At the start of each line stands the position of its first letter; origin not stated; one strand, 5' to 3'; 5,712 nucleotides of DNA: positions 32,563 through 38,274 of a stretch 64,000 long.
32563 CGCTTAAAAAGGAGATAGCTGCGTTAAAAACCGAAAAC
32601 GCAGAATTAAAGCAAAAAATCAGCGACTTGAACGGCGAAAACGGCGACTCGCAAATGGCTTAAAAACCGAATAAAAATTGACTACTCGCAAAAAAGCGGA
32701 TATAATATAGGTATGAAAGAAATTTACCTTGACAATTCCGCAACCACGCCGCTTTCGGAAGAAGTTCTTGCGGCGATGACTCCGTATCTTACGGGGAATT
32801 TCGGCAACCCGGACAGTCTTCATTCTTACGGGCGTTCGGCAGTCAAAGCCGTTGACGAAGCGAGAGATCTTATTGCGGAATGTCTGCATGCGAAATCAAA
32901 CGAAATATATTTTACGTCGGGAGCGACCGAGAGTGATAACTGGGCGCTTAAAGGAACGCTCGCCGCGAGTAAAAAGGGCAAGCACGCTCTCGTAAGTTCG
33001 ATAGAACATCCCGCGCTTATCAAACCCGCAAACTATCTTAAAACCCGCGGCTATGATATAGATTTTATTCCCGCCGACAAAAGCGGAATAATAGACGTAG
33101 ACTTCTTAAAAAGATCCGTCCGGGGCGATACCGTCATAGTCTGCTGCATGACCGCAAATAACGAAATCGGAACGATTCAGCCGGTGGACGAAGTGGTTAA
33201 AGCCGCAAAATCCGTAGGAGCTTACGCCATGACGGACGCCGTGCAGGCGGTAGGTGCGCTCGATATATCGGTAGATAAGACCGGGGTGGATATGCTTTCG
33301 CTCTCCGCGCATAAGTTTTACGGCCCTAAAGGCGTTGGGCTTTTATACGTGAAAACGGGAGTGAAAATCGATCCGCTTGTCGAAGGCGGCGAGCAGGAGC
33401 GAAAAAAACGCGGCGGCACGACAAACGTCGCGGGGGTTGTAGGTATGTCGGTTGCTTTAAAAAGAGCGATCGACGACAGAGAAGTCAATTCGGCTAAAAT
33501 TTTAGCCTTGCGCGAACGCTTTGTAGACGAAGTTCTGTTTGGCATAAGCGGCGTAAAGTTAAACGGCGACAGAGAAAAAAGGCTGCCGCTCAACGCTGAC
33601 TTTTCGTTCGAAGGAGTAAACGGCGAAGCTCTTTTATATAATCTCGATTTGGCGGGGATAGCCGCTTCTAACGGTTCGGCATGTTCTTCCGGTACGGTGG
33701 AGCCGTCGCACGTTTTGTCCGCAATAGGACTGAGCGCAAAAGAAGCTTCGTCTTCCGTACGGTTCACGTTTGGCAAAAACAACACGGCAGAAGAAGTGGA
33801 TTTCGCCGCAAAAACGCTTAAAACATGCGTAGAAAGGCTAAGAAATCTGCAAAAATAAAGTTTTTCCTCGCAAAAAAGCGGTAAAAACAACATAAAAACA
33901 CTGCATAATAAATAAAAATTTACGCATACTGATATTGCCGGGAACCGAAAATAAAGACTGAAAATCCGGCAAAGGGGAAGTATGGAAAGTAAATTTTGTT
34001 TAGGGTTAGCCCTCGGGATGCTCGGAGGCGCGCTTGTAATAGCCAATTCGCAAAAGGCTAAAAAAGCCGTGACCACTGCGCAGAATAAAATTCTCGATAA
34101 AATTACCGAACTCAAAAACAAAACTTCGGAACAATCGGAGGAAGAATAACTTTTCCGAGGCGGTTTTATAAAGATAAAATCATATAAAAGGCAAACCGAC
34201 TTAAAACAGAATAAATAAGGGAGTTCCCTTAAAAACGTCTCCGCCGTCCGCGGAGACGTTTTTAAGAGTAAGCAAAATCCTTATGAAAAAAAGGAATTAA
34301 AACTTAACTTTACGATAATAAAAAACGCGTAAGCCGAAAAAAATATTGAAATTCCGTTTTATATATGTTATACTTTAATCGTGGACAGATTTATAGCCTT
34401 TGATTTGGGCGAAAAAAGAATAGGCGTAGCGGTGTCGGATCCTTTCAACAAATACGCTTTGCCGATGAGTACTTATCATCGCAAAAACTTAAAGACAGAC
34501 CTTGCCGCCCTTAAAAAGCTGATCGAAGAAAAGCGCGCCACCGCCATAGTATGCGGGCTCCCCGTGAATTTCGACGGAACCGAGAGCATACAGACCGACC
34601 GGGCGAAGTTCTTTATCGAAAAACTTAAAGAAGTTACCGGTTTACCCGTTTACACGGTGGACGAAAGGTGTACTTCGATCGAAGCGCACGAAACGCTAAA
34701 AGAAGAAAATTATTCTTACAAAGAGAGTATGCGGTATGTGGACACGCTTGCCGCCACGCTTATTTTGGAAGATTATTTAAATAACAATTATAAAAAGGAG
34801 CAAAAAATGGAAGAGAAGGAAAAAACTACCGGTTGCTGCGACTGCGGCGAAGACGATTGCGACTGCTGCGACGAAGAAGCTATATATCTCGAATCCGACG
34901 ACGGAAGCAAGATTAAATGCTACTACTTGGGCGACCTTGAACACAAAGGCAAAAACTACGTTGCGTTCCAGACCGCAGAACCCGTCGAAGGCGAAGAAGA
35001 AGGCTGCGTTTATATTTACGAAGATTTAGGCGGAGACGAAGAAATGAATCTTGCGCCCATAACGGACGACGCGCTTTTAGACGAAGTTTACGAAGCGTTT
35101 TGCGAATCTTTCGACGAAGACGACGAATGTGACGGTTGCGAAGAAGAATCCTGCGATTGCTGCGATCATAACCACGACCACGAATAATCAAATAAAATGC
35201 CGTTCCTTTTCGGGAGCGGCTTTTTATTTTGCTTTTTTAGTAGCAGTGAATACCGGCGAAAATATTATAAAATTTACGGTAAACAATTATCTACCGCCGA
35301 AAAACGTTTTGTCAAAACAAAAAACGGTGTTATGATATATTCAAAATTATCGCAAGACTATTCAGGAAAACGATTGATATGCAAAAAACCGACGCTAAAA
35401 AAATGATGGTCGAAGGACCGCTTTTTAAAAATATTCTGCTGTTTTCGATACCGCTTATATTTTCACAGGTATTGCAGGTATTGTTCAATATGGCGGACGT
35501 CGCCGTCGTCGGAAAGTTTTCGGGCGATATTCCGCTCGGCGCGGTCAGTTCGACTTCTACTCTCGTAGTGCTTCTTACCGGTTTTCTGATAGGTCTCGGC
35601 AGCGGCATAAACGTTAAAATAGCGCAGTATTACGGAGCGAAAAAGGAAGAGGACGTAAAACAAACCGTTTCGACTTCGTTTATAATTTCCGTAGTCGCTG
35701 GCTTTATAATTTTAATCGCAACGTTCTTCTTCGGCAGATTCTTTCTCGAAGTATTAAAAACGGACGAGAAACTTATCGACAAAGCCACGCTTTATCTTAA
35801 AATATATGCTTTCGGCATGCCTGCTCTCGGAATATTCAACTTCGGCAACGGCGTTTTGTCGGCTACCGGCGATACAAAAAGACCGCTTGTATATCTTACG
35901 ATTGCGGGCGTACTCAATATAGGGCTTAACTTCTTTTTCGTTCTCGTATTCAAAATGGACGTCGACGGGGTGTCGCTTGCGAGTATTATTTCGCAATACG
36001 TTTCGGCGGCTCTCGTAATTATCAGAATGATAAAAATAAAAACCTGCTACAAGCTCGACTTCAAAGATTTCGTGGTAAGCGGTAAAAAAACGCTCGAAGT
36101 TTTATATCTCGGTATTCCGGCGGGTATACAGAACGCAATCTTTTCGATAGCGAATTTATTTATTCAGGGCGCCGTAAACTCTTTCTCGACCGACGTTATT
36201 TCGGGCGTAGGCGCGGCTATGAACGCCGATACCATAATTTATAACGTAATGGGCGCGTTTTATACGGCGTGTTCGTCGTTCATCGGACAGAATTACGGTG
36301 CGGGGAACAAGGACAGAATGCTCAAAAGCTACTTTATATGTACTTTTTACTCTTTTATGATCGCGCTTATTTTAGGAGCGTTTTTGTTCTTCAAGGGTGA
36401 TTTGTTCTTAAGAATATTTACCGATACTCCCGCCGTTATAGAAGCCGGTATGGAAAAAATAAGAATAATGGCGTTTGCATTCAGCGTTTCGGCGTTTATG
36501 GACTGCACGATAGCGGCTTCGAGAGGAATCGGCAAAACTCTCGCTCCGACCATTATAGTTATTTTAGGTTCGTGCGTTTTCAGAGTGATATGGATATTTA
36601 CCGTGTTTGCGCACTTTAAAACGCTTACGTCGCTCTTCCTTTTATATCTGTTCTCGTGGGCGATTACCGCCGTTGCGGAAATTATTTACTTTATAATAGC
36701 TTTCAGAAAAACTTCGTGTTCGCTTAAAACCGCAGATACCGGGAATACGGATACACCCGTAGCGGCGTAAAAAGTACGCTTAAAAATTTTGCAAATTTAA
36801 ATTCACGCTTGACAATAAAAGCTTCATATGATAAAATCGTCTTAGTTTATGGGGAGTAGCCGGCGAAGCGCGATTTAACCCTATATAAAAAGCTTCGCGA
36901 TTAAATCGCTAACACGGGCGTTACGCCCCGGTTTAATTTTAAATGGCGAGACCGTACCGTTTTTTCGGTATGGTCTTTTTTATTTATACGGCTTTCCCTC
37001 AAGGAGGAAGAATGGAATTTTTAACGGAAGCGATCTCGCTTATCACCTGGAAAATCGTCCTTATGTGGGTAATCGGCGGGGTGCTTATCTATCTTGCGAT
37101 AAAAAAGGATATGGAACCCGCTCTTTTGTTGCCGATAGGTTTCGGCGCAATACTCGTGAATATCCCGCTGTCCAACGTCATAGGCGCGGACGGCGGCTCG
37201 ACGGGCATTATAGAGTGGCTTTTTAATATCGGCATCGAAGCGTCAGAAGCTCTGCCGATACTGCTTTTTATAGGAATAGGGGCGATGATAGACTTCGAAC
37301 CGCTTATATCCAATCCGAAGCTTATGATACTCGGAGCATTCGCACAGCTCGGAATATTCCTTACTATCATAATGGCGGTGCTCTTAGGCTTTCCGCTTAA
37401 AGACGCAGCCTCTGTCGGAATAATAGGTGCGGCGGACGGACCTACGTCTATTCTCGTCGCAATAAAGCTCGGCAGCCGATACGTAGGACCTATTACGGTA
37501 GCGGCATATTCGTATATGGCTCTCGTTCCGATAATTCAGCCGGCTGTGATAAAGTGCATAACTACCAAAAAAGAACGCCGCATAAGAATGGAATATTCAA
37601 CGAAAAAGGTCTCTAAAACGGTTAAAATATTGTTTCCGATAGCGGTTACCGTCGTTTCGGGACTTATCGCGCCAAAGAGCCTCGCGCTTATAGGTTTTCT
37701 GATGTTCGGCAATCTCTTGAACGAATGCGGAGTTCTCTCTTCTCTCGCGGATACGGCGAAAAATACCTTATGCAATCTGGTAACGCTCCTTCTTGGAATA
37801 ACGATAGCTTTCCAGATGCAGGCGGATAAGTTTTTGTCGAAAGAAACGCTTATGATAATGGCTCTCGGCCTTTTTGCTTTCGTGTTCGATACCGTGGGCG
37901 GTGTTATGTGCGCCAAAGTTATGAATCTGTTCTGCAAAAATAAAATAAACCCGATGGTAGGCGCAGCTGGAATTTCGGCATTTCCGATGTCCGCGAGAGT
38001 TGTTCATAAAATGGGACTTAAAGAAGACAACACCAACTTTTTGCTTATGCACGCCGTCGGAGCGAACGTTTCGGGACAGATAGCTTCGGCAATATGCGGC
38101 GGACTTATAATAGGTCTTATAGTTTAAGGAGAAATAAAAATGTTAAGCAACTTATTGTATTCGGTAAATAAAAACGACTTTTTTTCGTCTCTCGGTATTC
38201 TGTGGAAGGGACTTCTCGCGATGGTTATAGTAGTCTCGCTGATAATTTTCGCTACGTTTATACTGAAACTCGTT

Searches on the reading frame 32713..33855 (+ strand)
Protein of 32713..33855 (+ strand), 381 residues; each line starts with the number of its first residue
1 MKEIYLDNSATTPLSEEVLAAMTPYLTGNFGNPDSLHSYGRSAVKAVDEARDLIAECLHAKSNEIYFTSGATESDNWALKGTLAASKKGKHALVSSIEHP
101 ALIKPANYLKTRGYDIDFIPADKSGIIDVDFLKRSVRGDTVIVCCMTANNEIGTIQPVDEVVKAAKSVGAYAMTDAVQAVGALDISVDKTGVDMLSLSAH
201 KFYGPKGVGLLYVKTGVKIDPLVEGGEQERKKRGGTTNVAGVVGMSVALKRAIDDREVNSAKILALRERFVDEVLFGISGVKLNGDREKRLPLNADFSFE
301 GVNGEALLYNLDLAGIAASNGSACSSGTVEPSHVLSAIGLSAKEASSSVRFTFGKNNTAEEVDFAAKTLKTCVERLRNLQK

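Call 44: search_protein_families(library=pfam, proteins=[window:32713-33855:+], max_evalue=0.00001)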
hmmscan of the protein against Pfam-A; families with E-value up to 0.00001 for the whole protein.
window:32713-33855:+ (381 aa): 1 family
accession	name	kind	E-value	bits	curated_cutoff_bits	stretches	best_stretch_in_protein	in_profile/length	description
PF00266.25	Aminotran_5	-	5.6e-79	266.2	21.5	1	4-363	1-369/371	Aminotransferase class-V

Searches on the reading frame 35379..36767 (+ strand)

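Call 44: search_protein_families(library=pfam, proteins=[window:35379-36767:+], max_evalue=0.00001)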
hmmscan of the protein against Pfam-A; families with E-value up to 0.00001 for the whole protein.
window:35379-36767:+ (463 aa): 2 families
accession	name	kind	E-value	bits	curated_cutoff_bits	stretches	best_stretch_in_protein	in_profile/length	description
PF01554.23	MatE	-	3.9e-57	192.9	24.9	2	25-185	1-160/161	MatE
PF03023.19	MurJ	-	7.3e-08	31.9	27.4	1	90-226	274-408/451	Lipid II flippase MurJ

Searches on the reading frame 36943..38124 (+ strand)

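Call 44: search_protein_families(library=pfam, proteins=[window:36943-38124:+], max_evalue=0.00001)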
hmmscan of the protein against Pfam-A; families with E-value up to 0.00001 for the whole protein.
window:36943-38124:+ (394 aa): 1 family
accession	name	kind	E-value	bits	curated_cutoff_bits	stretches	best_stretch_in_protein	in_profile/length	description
PF03977.18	OAD_beta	-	6.8e-151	502.7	31.6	1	39-392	3-348/349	Na+-transporting oxaloacetate decarboxylase beta subunit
